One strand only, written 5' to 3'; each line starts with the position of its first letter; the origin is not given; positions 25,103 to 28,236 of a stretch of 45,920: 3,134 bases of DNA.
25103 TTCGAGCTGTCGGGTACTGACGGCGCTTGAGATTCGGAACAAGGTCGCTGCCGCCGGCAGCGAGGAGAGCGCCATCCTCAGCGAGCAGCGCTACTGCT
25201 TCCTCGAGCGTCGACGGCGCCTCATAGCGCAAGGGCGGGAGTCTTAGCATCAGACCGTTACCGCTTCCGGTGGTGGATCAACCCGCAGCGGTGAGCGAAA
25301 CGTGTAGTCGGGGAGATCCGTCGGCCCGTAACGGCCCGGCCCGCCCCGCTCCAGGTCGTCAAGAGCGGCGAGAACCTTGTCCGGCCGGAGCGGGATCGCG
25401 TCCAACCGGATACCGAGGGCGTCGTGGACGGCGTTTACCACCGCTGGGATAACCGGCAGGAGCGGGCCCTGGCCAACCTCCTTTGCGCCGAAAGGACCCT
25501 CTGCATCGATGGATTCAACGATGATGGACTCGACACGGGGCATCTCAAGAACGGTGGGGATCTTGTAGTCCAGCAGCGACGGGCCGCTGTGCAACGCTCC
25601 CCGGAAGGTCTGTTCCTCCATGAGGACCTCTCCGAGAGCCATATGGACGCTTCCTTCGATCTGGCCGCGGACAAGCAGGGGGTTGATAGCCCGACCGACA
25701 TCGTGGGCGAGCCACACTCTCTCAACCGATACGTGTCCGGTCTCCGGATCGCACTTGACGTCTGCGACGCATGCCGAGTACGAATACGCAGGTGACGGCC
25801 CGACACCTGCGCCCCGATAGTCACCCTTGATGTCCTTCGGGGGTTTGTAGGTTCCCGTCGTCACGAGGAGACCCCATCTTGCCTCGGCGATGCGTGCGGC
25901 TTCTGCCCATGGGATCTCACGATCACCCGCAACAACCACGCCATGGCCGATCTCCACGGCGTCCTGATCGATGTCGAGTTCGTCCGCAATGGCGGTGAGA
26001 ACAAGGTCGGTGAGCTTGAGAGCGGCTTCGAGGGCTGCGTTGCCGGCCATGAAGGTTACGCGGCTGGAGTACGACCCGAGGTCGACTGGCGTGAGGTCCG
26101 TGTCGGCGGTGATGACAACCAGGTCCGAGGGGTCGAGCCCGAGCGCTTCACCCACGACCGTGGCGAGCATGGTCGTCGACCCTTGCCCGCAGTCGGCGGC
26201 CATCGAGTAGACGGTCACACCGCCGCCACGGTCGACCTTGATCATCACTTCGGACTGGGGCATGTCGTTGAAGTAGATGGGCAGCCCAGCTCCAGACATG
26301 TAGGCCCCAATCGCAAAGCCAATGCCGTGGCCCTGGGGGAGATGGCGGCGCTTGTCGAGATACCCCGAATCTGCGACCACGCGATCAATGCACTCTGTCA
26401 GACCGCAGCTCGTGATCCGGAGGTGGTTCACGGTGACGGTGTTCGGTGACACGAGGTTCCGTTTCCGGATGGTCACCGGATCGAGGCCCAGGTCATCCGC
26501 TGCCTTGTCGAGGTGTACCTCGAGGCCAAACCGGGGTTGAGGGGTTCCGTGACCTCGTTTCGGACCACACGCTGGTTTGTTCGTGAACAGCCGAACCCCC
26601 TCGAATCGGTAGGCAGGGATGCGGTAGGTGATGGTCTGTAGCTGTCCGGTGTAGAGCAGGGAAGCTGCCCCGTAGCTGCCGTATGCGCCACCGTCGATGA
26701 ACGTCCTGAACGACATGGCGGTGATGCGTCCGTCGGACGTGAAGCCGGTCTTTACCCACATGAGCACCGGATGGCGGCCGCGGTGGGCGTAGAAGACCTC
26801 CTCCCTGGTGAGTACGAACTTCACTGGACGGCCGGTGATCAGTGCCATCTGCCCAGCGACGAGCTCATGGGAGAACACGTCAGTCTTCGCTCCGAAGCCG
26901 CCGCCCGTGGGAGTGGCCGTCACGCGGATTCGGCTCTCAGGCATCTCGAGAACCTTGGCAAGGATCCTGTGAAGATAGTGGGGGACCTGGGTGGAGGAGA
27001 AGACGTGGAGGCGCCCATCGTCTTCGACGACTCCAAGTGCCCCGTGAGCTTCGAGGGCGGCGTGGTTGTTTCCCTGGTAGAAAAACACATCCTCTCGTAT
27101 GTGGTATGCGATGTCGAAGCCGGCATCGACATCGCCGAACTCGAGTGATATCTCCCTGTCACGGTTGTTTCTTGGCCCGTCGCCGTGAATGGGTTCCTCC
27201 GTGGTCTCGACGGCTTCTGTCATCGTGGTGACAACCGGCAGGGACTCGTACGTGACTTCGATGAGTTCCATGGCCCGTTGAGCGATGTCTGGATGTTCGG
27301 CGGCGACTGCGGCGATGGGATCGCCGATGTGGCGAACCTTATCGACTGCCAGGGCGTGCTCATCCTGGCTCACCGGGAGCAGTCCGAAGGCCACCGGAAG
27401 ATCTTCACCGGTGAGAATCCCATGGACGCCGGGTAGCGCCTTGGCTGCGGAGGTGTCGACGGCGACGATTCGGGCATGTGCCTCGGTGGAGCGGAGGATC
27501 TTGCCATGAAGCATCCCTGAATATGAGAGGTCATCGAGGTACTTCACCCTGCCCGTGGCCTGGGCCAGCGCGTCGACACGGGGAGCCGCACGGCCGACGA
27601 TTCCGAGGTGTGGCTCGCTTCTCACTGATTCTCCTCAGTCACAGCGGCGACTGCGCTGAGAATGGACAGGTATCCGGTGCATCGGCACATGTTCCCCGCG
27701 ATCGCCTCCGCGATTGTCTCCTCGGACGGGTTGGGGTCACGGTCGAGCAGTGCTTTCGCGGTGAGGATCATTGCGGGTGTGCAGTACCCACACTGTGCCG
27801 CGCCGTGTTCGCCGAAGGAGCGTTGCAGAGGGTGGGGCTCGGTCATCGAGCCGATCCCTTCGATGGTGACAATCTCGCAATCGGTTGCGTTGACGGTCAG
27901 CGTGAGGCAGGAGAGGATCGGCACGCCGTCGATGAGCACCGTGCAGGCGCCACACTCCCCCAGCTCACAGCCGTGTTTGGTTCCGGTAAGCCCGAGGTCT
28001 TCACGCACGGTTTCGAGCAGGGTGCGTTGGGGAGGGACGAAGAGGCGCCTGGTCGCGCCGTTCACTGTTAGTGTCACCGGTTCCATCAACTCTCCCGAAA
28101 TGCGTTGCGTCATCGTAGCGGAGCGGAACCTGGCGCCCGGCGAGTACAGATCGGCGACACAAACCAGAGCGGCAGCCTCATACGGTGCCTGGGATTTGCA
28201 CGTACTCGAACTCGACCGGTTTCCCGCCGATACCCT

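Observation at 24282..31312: boxC-boxB run straight into an hcrCAB-type reductase trio, and no boxA is present in the window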

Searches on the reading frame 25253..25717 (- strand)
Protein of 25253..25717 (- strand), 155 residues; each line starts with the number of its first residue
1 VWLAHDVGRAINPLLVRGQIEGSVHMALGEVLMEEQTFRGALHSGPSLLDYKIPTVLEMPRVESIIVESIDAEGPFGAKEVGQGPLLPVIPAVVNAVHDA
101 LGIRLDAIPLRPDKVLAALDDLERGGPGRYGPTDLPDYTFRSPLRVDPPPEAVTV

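Call 53: search_solved_structures(query=window:25253-25717:-, show_alignments=5, max_evalue=0.00001)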
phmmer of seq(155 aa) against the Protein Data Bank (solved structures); distinct sequences matched with E-value up to 0.00001: 16.
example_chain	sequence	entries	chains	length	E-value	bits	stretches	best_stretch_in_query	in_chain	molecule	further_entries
1rm6_A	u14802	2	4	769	3.7e-31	111.6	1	1-123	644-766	4-hydroxybenzoyl-CoA reductase alpha subunit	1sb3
3hrd_B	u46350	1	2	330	2.1e-26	96.1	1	3-120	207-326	Nicotinate dehydrogenase medium molybdopterin subunit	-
8uem_A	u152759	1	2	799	6.7e-15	58.7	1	5-119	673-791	Carbon monoxide dehydrogenase (Large chain), CoxL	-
7dqx_A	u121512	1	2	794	1.2e-14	57.9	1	6-122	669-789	6-hydroxypseudooxynicotine dehydrogenase complex subunit gamma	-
1t3q_B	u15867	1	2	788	6e-14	55.6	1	4-120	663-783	quinoline 2-oxidoreductase large subunit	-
1dgj_A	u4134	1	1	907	1.3e-12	51.2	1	5-119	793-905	ALDEHYDE OXIDOREDUCTASE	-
5g5h_C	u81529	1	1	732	3.7e-12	49.8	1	7-121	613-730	Aldehyde oxidoreductase molybdenum-binding subunit PaoC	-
5g5g_C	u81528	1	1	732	3.7e-12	49.8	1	7-121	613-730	PUTATIVE XANTHINE DEHYDROGENASE YAGS FAD-BINDING SUBUNIT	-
1sij_A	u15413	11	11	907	3e-10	43.6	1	3-119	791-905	Aldehyde oxidoreductase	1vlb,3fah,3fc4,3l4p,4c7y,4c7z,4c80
1n5w_B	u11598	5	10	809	1.3e-09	41.6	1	5-102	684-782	Carbon monoxide dehydrogenase large chain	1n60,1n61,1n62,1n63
1zxi_B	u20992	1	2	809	1.3e-09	41.6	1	5-102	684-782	Carbon monoxide dehydrogenase large chain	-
4zoh_A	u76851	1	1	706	1.5e-09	41.4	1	5-114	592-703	Putative oxidoreductase molybdopterin-binding subunit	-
5y6q_C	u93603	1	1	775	1.9e-09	41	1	4-116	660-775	Aldehyde oxidase large subunit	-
1ffu_B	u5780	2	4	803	3.3e-08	37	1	5-101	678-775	CUTL, MOLYBDOPROTEIN OF CARBON MONOXIDE DEHYDROGENASE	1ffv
1jro_B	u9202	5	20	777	1.8e-06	31.3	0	3-119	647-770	xanthine dehydrogenase, chain B | XANTHINE DEHYDROGENASE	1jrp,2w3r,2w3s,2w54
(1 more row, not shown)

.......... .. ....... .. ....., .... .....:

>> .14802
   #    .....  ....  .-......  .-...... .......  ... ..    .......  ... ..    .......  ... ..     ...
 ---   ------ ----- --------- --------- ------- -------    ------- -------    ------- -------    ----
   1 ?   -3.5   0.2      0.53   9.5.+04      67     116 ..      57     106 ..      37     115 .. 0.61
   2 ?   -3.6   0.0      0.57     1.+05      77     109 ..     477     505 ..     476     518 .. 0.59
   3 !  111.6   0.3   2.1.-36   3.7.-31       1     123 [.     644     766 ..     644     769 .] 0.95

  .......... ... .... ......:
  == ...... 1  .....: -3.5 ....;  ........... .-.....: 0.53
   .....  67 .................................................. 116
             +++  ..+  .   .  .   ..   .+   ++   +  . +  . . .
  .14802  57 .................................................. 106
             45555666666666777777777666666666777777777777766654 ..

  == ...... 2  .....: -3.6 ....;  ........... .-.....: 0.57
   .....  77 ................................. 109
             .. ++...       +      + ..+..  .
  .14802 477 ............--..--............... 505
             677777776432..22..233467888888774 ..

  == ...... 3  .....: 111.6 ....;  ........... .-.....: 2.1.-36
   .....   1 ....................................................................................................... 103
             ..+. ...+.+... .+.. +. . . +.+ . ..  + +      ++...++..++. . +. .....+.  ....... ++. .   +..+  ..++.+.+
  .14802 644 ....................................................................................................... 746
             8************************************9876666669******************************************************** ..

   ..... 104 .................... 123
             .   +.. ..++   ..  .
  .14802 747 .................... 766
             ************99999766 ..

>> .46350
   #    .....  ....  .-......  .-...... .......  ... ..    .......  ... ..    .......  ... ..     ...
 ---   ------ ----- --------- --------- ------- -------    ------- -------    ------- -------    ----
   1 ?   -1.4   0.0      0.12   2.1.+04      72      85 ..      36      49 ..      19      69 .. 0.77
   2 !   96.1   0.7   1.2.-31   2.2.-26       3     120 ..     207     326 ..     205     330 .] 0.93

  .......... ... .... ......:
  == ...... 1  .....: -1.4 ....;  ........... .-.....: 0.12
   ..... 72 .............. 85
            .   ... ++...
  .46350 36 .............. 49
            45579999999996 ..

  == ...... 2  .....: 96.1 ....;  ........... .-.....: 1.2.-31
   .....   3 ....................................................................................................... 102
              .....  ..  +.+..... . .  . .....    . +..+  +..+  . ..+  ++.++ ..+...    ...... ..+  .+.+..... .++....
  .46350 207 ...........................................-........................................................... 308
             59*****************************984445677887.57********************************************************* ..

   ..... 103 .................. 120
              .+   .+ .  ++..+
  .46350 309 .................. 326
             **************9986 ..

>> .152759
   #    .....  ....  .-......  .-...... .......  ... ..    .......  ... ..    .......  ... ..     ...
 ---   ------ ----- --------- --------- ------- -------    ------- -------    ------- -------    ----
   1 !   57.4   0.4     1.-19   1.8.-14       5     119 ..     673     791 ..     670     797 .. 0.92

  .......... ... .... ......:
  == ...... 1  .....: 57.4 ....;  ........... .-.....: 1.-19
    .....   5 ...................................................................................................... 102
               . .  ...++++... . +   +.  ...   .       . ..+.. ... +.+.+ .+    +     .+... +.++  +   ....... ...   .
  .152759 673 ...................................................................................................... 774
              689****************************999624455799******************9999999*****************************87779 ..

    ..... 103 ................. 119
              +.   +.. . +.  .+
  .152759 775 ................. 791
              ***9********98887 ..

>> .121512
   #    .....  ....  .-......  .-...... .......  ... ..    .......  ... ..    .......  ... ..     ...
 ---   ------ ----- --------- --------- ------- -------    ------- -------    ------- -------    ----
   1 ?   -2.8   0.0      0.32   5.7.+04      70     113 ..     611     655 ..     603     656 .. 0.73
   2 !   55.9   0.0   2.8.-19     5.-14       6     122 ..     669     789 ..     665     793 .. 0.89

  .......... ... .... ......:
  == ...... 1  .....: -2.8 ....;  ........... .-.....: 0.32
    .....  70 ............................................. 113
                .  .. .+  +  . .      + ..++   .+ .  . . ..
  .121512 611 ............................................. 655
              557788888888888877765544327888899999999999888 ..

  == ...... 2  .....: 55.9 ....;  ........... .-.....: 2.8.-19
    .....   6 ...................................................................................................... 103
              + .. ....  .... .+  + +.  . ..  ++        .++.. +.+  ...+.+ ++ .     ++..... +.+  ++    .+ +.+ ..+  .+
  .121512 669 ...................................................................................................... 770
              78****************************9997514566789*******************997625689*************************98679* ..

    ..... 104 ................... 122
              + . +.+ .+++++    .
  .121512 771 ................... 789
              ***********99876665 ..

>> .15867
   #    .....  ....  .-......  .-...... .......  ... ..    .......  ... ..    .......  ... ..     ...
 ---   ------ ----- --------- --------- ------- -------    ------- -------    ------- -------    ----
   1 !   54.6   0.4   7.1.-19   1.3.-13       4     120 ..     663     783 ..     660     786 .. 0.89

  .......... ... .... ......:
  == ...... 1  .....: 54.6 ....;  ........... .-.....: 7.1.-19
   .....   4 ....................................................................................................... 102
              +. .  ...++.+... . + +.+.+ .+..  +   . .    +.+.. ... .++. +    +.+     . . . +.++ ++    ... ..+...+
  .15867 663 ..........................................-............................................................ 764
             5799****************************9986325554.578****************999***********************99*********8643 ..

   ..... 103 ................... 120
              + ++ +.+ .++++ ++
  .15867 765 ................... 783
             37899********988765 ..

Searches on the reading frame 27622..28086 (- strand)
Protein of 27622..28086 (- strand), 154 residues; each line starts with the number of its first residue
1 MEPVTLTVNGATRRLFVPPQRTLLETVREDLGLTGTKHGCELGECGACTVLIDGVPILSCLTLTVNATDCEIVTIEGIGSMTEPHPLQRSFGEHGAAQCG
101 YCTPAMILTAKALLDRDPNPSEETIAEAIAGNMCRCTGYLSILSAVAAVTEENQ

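Call 4: search_protein_families(library=ncbifam, proteins=[window:27622-28086:-], max_evalue=0.00001)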
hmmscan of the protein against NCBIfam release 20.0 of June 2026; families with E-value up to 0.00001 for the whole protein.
window:27622-28086:- (154 aa): 11 families
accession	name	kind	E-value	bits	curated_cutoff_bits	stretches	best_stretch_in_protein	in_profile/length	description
NF041020.1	glyceraldDH_gamma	equivalog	1.7e-51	174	290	1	4-151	13-160/164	glyceraldehyde dehydrogenase subunit gamma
TIGR03193.1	4hydroxCoAred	equivalog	7.3e-49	165.5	257.8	1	5-148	3-146/148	4-hydroxybenzoyl-CoA reductase subunit gamma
TIGR03198.1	pucE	equivalog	1.4e-48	164.2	254.3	1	3-151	3-150/151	xanthine dehydrogenase subunit E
NF043084.2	XdhC_XDHase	equivalog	1.5e-48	164.2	217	1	4-149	3-149/151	xanthine dehydrogenase subunit XdhC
NF045668.1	pterin_aldehy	equivalog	1.1e-46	159.4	1100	1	5-148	4-150/905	molybdopterin-dependent aldehyde oxidoreductase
TIGR03311.1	Se_dep_XDH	equivalog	1.1e-41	142.8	830.45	1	6-148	3-142/848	selenium-dependent xanthine dehydrogenase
NF008514.0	PRK11433.1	equivalog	1.7e-40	138.8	322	1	2-152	51-216/218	aldehyde dehydrogenase iron-sulfur subunit PaoA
NF007387.0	PRK09908.1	equivalog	5.5e-39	133.1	212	1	5-150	10-156/159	xanthine dehydrogenase iron sulfur-binding subunit XdhC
TIGR02963.1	xanthine_xdhA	equivalog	5.9e-38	130.7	467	1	17-152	15-160/468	xanthine dehydrogenase small subunit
TIGR02969.1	mam_aldehyde_ox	subfamily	8.3e-28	96.4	1912.3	1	17-148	17-159/1330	aldehyde oxidase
TIGR03313.1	Se_sel_red_Mo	hypoth_equivalog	1.3e-10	39.7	1101.9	1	7-147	2-142/951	molybdopterin-dependent oxidoreductase Mo/Fe-S-binding subunit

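Call 5: search_protein_families(library=pfam, proteins=[window:27622-28086:-], max_evalue=0.001)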
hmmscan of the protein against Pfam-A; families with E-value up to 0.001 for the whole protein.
window:27622-28086:- (154 aa): 3 families
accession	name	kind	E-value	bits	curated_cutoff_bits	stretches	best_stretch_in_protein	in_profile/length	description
PF01799.25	Fer2_2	-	2.3e-29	101.7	30.3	1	74-146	1-74/75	[2Fe-2S] binding domain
PF00111.32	Fer2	-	1.3e-08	35.1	21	1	7-53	2-48/77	2Fe-2S iron-sulfur cluster binding domain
PF13085.11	Fer2_3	-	1.8e-05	25.1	27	1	37-77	49-88/107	2Fe-2S iron-sulfur cluster binding domain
